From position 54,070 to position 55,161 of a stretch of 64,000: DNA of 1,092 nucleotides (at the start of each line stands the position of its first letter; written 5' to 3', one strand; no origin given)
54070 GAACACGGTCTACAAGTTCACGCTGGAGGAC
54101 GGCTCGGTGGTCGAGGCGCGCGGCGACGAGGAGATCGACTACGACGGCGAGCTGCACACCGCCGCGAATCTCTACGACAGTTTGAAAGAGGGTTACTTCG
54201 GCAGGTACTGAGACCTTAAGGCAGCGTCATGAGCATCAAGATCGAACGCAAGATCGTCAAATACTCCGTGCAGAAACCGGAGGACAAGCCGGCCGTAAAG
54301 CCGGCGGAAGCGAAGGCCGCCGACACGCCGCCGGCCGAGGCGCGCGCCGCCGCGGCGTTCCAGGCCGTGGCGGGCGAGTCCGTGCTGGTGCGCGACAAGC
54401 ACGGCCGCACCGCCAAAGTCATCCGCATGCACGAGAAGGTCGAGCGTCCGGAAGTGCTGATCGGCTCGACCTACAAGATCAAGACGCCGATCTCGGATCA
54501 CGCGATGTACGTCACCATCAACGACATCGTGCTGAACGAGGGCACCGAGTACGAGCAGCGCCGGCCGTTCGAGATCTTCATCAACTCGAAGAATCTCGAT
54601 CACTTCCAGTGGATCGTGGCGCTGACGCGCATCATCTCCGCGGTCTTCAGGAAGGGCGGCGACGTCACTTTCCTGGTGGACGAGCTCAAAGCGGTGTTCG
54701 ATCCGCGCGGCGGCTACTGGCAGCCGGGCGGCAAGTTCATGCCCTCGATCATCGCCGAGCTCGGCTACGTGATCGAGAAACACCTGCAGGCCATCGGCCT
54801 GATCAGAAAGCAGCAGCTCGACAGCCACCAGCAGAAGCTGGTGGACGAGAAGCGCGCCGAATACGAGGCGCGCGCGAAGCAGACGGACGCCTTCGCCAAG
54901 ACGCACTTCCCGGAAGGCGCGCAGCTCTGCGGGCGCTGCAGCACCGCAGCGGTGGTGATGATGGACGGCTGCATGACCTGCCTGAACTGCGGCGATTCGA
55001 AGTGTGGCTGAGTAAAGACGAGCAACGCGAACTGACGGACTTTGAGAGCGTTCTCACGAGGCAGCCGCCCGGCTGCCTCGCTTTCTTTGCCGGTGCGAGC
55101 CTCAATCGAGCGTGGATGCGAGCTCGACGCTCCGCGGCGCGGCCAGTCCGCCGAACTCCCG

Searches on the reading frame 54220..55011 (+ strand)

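Call 7: search_protein_families(library=pfam, proteins=[window:54220-55011:+], max_evalue=0.001)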
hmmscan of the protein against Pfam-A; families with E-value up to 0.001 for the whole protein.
window:54220-55011:+ (263 aa): 1 family
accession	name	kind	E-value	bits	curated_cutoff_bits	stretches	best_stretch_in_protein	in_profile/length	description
PF12637.14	TSCPD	-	1.2e-08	35.5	22.8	1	84-189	2-88/88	TSCPD domain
